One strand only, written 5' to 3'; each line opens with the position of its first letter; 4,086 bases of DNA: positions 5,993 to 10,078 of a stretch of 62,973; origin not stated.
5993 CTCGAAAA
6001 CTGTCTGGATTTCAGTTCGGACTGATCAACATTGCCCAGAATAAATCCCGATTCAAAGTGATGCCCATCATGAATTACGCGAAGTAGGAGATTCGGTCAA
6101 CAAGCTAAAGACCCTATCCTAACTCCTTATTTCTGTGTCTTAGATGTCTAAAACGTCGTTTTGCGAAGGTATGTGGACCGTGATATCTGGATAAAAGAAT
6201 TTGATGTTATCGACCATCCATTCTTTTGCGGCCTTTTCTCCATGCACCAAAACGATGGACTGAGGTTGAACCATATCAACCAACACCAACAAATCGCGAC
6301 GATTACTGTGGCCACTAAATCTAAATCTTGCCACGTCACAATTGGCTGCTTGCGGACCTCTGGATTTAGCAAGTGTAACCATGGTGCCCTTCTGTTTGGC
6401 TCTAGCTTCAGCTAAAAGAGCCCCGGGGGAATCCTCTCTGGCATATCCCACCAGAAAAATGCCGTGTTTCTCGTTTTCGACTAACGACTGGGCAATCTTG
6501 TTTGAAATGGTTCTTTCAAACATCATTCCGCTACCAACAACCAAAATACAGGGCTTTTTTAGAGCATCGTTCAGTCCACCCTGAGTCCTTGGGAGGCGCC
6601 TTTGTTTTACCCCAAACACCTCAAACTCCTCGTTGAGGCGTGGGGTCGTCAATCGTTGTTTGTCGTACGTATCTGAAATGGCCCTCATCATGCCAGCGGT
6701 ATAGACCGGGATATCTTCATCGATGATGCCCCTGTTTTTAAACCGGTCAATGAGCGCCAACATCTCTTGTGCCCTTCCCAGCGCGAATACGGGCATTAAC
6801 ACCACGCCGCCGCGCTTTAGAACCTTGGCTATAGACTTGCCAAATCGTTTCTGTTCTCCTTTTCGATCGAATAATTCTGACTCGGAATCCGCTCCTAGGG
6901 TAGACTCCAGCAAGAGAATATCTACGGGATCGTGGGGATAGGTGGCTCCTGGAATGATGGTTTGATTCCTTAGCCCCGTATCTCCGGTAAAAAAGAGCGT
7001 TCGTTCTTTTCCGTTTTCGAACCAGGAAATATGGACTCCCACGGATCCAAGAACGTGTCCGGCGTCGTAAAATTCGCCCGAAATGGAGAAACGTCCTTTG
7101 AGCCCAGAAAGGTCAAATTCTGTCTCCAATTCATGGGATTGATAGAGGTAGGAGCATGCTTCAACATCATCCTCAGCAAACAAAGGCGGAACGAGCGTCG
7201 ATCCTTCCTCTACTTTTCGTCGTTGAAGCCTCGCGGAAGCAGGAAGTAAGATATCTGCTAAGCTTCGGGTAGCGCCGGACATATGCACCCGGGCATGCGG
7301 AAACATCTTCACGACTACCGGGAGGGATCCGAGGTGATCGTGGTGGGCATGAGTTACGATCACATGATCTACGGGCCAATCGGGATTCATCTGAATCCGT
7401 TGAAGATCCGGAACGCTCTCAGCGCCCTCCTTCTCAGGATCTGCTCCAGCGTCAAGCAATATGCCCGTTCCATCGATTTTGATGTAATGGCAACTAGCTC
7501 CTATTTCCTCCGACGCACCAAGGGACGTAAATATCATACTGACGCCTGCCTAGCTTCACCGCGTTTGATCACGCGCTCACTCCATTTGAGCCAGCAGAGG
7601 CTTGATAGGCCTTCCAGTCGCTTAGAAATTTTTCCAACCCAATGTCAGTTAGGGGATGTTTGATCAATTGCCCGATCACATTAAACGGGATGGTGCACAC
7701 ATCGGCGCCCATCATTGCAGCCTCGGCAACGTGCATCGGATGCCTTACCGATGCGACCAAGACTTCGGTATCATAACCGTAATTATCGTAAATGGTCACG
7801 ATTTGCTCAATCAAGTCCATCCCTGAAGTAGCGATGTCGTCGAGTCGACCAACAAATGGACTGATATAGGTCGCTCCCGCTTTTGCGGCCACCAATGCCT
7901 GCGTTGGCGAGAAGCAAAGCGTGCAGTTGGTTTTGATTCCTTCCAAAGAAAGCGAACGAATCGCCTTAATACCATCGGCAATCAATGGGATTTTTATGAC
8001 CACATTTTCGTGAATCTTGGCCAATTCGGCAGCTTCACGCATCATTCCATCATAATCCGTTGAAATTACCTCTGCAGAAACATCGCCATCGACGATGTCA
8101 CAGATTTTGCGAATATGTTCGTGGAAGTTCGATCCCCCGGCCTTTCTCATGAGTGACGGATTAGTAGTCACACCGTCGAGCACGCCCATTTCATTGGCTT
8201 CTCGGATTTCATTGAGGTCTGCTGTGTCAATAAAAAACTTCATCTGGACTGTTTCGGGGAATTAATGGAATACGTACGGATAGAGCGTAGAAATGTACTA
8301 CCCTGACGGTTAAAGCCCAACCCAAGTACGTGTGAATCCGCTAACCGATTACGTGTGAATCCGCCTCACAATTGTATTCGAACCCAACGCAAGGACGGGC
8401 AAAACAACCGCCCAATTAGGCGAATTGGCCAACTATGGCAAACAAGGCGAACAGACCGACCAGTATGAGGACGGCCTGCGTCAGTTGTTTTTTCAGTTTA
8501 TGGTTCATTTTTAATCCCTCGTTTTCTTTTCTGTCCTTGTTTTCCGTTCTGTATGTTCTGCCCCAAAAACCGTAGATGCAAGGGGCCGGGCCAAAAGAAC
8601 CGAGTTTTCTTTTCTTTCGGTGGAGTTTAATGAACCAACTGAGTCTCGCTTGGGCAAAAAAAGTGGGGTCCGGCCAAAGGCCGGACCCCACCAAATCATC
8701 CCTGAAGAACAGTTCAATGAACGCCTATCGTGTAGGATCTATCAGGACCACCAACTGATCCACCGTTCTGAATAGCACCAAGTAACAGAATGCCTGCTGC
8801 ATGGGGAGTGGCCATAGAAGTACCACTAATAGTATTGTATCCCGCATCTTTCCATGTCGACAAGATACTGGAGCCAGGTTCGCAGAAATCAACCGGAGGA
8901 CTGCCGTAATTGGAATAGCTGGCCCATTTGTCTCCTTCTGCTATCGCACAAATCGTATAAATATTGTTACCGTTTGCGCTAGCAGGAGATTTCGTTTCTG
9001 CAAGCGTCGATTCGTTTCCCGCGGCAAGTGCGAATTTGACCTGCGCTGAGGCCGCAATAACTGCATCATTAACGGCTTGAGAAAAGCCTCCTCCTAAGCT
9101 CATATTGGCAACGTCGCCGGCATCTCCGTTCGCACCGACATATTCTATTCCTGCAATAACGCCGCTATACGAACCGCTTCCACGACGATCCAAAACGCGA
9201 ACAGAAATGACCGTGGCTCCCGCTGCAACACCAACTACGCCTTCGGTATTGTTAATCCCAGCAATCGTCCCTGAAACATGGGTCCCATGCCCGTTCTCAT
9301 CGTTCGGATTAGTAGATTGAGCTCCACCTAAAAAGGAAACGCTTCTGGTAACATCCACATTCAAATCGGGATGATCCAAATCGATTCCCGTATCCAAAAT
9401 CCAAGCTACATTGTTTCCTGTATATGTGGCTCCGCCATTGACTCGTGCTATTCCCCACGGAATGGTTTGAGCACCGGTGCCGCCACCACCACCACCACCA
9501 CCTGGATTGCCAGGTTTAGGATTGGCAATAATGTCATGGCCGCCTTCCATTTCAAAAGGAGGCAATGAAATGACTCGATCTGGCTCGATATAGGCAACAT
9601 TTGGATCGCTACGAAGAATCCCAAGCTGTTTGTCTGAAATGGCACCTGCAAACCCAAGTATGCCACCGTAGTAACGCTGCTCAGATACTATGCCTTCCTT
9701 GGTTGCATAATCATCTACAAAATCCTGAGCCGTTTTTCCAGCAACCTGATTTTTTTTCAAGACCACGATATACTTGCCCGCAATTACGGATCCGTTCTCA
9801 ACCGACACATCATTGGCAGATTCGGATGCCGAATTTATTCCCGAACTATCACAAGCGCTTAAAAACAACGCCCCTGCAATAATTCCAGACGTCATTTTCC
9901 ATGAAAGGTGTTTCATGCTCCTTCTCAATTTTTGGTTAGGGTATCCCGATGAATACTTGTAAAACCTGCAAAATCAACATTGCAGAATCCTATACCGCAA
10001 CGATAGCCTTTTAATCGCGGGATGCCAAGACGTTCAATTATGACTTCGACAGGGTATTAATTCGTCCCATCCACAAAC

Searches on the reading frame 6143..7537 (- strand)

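Call 69: search_protein_families(library=pfam, proteins=[window:6143-7537:-], max_evalue=0.0001)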
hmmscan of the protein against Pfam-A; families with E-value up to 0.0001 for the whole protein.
window:6143-7537:- (465 aa): 4 families
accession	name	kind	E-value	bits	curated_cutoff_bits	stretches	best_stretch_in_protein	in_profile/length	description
PF07521.17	RMMBL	-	2e-13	50.5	21.6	1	399-457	5-63/63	Zn-dependent metallo-hydrolase RNA specificity domain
PF00753.33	Lactamase_B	-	7.4e-13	49.3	22.7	1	14-202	6-169/196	Metallo-beta-lactamase superfamily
PF10996.14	Beta-Casp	-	2.5e-10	41.3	27.7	1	256-373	1-118/120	Beta-Casp domain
PF12706.13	Lactamase_B_2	-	4.9e-07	30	27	1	26-218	3-170/200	Beta-lactamase superfamily domain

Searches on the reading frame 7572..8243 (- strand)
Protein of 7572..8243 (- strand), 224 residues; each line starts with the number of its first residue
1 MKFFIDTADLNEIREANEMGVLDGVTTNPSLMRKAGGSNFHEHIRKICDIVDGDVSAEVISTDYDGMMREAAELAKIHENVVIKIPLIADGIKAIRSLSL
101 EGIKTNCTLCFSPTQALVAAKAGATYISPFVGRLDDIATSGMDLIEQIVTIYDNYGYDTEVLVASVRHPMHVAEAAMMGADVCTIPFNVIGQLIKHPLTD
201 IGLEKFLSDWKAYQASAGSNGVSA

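Call 51: search_protein_families(library=pfam, proteins=[window:7572-8243:-], max_evalue=0.001)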
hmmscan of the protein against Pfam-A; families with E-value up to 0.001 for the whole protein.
window:7572-8243:- (224 aa): 1 family
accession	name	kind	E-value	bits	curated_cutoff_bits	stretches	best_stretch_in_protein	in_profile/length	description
PF00923.25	TAL_FSA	-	5.6e-66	223.2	27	1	3-213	1-281/285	Transaldolase/Fructose-6-phosphate aldolase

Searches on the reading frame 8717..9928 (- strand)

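Call 69: search_protein_families(library=pfam, proteins=[window:8717-9928:-], max_evalue=0.0001)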
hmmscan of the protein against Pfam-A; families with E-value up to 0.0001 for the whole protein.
window:8717-9928:- (404 aa): 2 families
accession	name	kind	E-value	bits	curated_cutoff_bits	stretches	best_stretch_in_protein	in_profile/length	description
PF00082.27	Peptidase_S8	-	9.6e-36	124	21.8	1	177-382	8-251/288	Subtilase family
PF05922.21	Inhibitor_I9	-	1.5e-06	29.2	21.2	1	52-122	1-81/82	Peptidase inhibitor I9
